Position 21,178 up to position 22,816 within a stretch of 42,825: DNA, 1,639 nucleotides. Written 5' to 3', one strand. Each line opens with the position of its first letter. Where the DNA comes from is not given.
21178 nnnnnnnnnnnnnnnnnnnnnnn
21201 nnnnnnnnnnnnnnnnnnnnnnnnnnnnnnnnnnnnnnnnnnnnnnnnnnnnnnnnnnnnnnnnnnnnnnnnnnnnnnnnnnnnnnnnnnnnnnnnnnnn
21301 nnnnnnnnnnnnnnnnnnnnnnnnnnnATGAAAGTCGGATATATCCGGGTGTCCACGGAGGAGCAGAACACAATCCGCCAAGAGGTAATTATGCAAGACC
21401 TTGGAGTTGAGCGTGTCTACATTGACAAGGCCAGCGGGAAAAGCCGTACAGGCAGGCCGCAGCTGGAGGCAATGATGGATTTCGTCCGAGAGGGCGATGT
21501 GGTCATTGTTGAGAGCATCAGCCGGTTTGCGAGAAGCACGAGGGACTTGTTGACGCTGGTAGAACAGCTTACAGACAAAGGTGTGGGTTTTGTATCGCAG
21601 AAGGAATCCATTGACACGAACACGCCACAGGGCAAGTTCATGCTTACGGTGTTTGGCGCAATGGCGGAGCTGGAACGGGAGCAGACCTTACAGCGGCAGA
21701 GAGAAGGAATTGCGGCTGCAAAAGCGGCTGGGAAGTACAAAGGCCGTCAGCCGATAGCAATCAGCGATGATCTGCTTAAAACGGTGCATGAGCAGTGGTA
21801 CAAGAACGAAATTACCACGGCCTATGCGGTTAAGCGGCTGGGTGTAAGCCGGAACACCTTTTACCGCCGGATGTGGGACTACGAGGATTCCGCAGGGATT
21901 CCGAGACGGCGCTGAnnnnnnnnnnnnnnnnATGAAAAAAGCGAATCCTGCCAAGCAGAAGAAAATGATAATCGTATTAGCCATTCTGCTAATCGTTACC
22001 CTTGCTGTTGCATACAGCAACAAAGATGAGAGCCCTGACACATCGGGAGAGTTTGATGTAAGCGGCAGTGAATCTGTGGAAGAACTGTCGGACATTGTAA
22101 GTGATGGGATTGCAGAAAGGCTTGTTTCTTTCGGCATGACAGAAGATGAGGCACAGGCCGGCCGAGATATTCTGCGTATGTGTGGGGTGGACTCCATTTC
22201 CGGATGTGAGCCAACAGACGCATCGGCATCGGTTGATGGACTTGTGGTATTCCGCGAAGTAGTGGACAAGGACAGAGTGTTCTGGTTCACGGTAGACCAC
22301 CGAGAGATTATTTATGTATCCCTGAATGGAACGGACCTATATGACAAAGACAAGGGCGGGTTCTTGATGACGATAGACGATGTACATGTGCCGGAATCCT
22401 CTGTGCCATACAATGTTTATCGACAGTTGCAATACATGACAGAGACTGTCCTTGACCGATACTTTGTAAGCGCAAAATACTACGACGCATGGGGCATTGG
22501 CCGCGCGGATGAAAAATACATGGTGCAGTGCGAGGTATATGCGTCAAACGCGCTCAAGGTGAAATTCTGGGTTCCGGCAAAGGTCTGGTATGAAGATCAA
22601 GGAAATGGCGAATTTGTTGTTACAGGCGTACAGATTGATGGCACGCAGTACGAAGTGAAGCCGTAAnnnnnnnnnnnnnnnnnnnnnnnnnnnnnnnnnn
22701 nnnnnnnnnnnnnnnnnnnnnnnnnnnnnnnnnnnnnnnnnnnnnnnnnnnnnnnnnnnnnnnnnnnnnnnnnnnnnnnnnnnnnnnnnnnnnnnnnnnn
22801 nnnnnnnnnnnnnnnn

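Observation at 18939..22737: A 3.8-kb autonomous island splits terS from terL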

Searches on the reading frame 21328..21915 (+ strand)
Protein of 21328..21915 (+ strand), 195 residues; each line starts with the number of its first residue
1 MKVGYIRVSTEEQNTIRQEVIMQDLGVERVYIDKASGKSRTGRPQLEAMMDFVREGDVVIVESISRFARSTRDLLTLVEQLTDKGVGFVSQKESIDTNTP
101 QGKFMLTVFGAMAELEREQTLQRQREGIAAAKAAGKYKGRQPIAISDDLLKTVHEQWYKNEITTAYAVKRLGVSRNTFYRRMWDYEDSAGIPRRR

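Call 3: search_protein_families(library=pfam, proteins=[window:21328-21915:+], max_evalue=0.01)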
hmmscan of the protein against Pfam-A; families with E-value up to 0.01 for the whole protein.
window:21328-21915:+ (195 aa): 2 families
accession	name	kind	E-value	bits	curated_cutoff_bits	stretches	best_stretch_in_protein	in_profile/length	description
PF00239.26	Resolvase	-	1.2e-44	152.3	23.3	1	3-137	2-145/145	Resolvase, N terminal domain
PF02954.25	HTH_8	-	0.0085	16.2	22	0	169-182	26-39/42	Bacterial regulatory protein, Fis family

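Call 4: search_protein_families(library=phrogs, proteins=[window:21328-21915:+], max_evalue=0.01)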
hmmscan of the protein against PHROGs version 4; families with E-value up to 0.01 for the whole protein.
window:21328-21915:+ (195 aa): 3 families
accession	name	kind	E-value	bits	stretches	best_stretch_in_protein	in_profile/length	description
phrog_125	-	DNA, RNA and nucleotide metabolism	6.2e-65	220.3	1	1-182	21-200/254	DNA invertase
phrog_95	-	integration and excision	9.5e-37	127.9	1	4-142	92-244/651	integrase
phrog_8275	-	DNA, RNA and nucleotide metabolism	1.9e-10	41.4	1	1-48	1-47/51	DNA invertase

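Call 28: search_protein_families(library=ncbifam, proteins=[window:21328-21915:+], max_evalue=0.01)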
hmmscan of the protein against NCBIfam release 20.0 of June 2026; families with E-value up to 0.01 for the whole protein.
window:21328-21915:+ (195 aa): 6 families
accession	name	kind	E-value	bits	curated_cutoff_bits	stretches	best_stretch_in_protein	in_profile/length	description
NF041201.1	recomb_XisF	equivalog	8.5e-23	81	375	1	2-144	1-149/465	fdxN element excision recombinase XisF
NF047343.1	SCCmet_CcrB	equivalog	9.8e-20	70.7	900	1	5-146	12-166/542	cassette chromosome recombinase CcrB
NF009949.0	PRK13413.1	equivalog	6e-18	65.3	272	1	1-182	1-193/203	master DNA invertase Mpi family serine-type recombinase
NF047347.1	SCCmet_CcrC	equivalog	3.3e-14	52.3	900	1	18-129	32-147/558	cassette chromosome recombinase CcrC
NF047344.1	SCCmet_CcrA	equivalog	0.00024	20.3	700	1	3-136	5-147/442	cassette chromosome recombinase CcrA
NF003084.0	PRK04012.1-3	subfamily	0.0025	17.7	91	1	6-64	14-72/104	translation initiation factor IF-1A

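Call 29: search_protein_families(library=padloc, proteins=[window:21328-21915:+], max_evalue=0.01)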
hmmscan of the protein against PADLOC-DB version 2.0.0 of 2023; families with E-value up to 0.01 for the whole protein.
window:21328-21915:+ (195 aa): 0 families

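Call 30: search_solved_structures(query=window:21328-21915:+, max_evalue=0.00001, show_alignments=1)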
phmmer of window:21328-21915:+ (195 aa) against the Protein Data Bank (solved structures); distinct sequences matched with E-value up to 0.00001: 19.
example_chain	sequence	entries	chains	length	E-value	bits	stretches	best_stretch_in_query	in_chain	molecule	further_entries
4m6f_A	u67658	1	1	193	3.7e-30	108.2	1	1-143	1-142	DNA-invertase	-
3uj3_X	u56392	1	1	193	1e-29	106.7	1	1-143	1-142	DNA-invertase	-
2gm4_A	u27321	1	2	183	2.9e-24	89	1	3-180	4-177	Transposon gamma-delta resolvase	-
1zr2_A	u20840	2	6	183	1.3e-22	83.6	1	3-180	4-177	Transposon gamma-delta resolvase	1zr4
5cy1_A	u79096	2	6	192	2.7e-22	82.6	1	3-188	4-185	Transposon Tn3 resolvase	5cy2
1gdt_A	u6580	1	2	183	4e-22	82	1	3-180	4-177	PROTEIN (GAMMA DELTA RESOLVASE)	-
2r0q_C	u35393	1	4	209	3.3e-21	79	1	2-181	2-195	Putative transposon Tn552 DNA-invertase bin3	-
1gdr_A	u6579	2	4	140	1.2e-19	74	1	3-135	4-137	GAMMA DELTA-RESOLVASE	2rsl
2gm5_A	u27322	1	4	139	1.3e-18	70.6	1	3-129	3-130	Transposon gamma-delta resolvase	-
3guv_A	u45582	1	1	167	5.5e-15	58.8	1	16-140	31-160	Site-specific recombinase, resolvase family protein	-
5c35_A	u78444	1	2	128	2.3e-14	56.7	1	2-90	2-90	Recombinase Sin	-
5c32_B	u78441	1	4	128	5.9e-14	55.4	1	2-90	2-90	Putative transposon Tn552 DNA-invertase bin3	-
5c34_B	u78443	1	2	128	6e-14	55.4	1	2-90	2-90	Putative transposon Tn552 DNA-invertase bin3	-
5c31_A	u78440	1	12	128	8.8e-14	54.8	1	2-89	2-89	Sin, putative plasmid resolvase dimer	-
3pkz_A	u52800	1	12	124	9.9e-14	54.7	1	2-89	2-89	Recombinase Sin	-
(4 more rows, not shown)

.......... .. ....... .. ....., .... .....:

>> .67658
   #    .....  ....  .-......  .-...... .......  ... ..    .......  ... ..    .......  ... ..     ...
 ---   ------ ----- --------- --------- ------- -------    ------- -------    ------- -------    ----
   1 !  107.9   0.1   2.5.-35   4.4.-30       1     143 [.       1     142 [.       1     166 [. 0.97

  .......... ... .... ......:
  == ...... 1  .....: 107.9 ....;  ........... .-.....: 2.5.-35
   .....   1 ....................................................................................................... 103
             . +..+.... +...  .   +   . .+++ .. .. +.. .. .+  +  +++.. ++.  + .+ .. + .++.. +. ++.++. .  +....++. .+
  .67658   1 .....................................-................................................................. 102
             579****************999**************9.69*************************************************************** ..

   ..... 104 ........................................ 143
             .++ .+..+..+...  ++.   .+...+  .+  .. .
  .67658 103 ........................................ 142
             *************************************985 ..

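Call 97: search_dna_similar(query=window:21328-21915:+, collection=phages, mode=protein, max_rows=25, max_evalue=1e-25)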
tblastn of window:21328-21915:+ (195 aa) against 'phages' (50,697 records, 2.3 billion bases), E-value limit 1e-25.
Records with a match: 46; places in all: 47; records where one place covers at least 80% of the query: 25.
Best place of each record, by identity: 60-80% 1; <60% 45.
By first word of the organism name: Escherichia 17; Bacteriophage 6; Ralstonia 6; Burkholderia 5; Clostridioides 2; Clostridium 2; Salmonella 2; Enterobacteria 2; Yersinia 1; Klebsiella 1; and 2 more.
By host as written in the record: - 13; Escherichia coli 5; Ralstonia solanacearum 5; Clostridium perfringens 5147-97 2; Salmonella enterica subsp. enterica serovar Indiana J46 2; Burkholderia cenocepacia C6433 2; Burkholderia glumae 2; Escherichia coli 500465 2; and 12 more.
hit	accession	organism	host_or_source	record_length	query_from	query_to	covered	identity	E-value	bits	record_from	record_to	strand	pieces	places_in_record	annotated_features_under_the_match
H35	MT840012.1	Bacteriophage sp.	human fecal samples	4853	1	182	93%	63.7%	2e-60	208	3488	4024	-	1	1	record has no annotation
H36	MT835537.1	Bacteriophage sp.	human fecal samples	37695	1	186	95%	56.5%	3e-56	196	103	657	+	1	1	record has no annotation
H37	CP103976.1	Clostridioides phage HGP05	Clostridioides difficile HGP05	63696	1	188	96%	50.0%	9e-40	149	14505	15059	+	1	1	record has no annotation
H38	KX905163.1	Clostridioides phage phiSemix9P1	Clostridioides difficile Semix9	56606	1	188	96%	50.0%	5e-39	147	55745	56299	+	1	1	hin: DNA-invertase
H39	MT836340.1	Bacteriophage sp.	human fecal samples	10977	1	185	95%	49.7%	3e-41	153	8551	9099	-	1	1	record has no annotation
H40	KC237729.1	Clostridium phage vB_CpeS-CP51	Clostridium perfringens 5147-97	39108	1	178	91%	48.3%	1e-35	137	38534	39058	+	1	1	putative resolvase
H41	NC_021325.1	Clostridium phage vB_CpeS-CP51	Clostridium perfringens 5147-97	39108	1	178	91%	48.3%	1e-35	137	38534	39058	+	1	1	DNA invertase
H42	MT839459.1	Bacteriophage sp.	human fecal samples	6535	1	180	92%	47.2%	2e-37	142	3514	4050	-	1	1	record has no annotation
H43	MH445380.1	Escherichia phage P1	Escherichia coli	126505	2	194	99%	42.3%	1e-26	111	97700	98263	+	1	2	mobile element protein (x2)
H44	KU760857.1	Salmonella phage SJ46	Salmonella enterica subsp. enterica ...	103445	2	194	99%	42.3%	1e-26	111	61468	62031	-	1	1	tnpR: resolvase | hypothetical protein | tnpA: transposase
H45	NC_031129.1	Salmonella phage SJ46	Salmonella enterica subsp. enterica ...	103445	2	194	99%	42.3%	1e-26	111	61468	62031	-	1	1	tnpR: DNA invertase | hypothetical protein | tnpA: transposase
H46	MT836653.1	Bacteriophage sp.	human fecal samples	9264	1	179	92%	45.4%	6e-28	115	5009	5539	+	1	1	record has no annotation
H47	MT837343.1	Bacteriophage sp.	human fecal samples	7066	1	189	97%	41.3%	4e-28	115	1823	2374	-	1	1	record has no annotation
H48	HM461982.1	Burkholderia phage KS14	Burkholderia cenocepacia C6433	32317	1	179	92%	40.8%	9e-28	114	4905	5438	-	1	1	6: gp6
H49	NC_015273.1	Burkholderia phage KS14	Burkholderia cenocepacia C6433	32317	1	179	92%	40.8%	9e-28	114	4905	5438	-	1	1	6: DNA invertase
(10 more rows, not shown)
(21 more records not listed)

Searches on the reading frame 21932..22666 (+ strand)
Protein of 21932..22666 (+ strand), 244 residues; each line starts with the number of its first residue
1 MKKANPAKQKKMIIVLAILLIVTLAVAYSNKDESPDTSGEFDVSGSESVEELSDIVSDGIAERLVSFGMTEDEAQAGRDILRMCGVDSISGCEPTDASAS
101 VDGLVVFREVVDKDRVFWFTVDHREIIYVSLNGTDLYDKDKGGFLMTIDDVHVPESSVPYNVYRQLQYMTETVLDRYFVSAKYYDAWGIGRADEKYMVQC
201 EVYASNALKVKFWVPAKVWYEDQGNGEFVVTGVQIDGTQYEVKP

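Call 3: search_protein_families(library=pfam, proteins=[window:21932-22666:+], max_evalue=0.01)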
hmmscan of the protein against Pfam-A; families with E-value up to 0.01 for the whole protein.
window:21932-22666:+ (244 aa): 0 families

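Call 4: search_protein_families(library=phrogs, proteins=[window:21932-22666:+], max_evalue=0.01)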
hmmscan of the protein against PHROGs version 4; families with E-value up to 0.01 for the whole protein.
window:21932-22666:+ (244 aa): 1 family
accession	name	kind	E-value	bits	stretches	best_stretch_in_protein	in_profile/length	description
phrog_26910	-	unknown function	5.4e-08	33.2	1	12-226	109-309/322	-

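Call 28: search_protein_families(library=ncbifam, proteins=[window:21932-22666:+], max_evalue=0.01)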
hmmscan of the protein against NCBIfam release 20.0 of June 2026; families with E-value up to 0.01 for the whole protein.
window:21932-22666:+ (244 aa): 0 families

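Call 29: search_protein_families(library=padloc, proteins=[window:21932-22666:+], max_evalue=0.01)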
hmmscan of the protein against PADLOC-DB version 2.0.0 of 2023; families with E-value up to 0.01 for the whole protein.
window:21932-22666:+ (244 aa): 0 families

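Call 92: find_homologous_proteins(query=window:21932-22666:+, max_evalue=0.001)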
Query window:21932-22666:+ (244 aa): 71 proteins with E <= 0.001 among 643 candidates.
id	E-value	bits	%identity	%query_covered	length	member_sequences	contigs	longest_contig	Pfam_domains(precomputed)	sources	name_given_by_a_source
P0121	1.2e-148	511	94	100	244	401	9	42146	-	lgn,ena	-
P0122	3.4e-134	464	84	100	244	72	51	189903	-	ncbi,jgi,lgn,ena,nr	jgi:hypothetical protein|nr:MAG TPA: hypothetical protein [Caudoviricetes sp.]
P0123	5.2e-102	358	73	89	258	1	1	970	-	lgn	-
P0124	5.3e-97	342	65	96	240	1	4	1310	-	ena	-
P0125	1.7e-85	304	59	95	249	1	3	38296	-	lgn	-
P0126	3.3e-83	297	68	78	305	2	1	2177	-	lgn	-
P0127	5.3e-82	293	62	83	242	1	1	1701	-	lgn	-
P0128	1.5e-81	291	55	96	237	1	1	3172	-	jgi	-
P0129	1.7e-81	291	62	86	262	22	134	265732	-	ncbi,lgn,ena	-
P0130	8.0e-76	273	50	97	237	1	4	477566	-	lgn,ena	-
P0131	8.7e-72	259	50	96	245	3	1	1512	-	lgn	-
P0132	3.2e-71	258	56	88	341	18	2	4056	-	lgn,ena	-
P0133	1.5e-68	249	57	83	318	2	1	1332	-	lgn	-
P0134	2.2e-68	248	59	81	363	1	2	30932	-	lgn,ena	-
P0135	4.7e-68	247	56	82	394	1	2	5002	-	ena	-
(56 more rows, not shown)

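Call 102: predict_structure(alignment_id=A3)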
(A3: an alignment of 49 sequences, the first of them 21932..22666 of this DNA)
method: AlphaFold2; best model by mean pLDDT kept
length: 244 residues; sequences in the alignment: 49
mean_pLDDT: 85.4   pTM: 0.49
mean pLDDT of the five models: 85.4, 83.0, 82.8, 82.4, 81.3
residues with pLDDT >= 90: 150; 70-90: 50; 50-70: 27; < 50: 17
segments of 3 or more residues with pLDDT < 50: 1-3, 30-33, 35-44
pLDDT, mean of each block of 10 residues (from residue 1): 54 81 72 45 52 73 96 96 95 94 95 88 97 94 92 75 96 94 93 92 86 95 94 95 90
secondary structure, 60 per line:
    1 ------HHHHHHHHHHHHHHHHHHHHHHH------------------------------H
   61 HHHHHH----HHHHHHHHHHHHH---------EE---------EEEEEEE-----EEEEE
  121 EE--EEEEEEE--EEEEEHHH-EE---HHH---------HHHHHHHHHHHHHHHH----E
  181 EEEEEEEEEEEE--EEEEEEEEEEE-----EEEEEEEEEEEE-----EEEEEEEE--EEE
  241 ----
elements in order: H7-29 H60-66 H71-83 E104-110 E116-122 E125-131 E134-138 H160-175 E180-192 E195-205 E211-222 E228-235 E238-240

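Call 105: fold_search(model_id=the predicted structure, library=pdb)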
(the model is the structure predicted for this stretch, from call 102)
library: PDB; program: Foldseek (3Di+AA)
matches with E <= 10: 991; with E <= 0.001: 0
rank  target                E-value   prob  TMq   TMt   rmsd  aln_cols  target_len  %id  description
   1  5uwb_A                2.0e-02  0.99  0.20  0.25  10.7        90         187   13  Re-refined 4FCZ: lipid-bound crystal structure of toluene-tolerance protein from Pseudomonas putida (released 2017-04-19)
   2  5ohm_J                6.1e-02  0.82  0.19  0.37   5.3        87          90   13  K33-specific affimer bound to K33 diUb (released 2017-10-04)
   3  8vfq_B                8.0e-02  1.00  0.21  0.42   4.3        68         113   15  De novo design apixaban-binding protein: apx1049 (released 2024-12-25)
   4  4mng_A                1.1e-01  0.04  0.10  0.09  23.5       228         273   11  Structure of the DP10.7 TCR with CD1d-sulfatide (released 2013-12-18)
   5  8ril_A                1.2e-01  0.11  0.09  0.17  18.5       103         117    8  Human RAD52 closed ring conformation (released 2024-04-24)
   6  8ow1_P                1.4e-01  0.11  0.15  0.15  19.5       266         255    6  Cryo-EM structure of the yeast Inner kinetochore bound to a CENP-A nucleosome. (released 2023-08-09)
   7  8qdx_D                1.4e-01  0.08  0.11  0.05  17.1       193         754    8  E. coli DNA gyrase bound to a DNA crossover (released 2024-04-10)
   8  8vfq_A                1.5e-01  1.00  0.20  0.41   2.1        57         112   14  De novo design apixaban-binding protein: apx1049 (released 2024-12-25)
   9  9gol_A                1.5e-01  0.82  0.16  0.28   8.2        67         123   13  Crystal structure of limonene epoxide hydrolase LEH 19 (released 2026-03-18)
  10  4mx7_A                1.5e-01  0.05  0.11  0.10  23.7       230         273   10  Structure of mouse CD1d in complex with dioleoyl-phosphatidic acid (released 2014-10-01)
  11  5ohm_F                1.6e-01  0.77  0.20  0.40   4.9        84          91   13  K33-specific affimer bound to K33 diUb (released 2017-10-04)
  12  5h3x                  1.6e-01  0.18  0.15  0.14  18.9       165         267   10  The structure of the N-terminal of the fibronectin/fibrinogen-binding protein from Streptococcus suis (FBPS) (released 2016-11-16)
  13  6p7l_F                1.6e-01  0.60  0.16  0.25   7.8        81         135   12  1.8 Angstrom structure of Aln2 from Streptomyces sp. CM020 (released 2020-06-17)
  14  8jr5_B                1.6e-01  0.15  0.13  0.08  19.9       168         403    7  Crystal structure of Hendra Virus attachment(G) glycoprotein mutant S586N (released 2024-06-19)
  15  9gbv_B                1.7e-01  0.11  0.11  0.04  15.2       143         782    9  E.coli gyrase holocomplex with chirally wrapped 217 bp DNA fragment (released 2024-08-21)
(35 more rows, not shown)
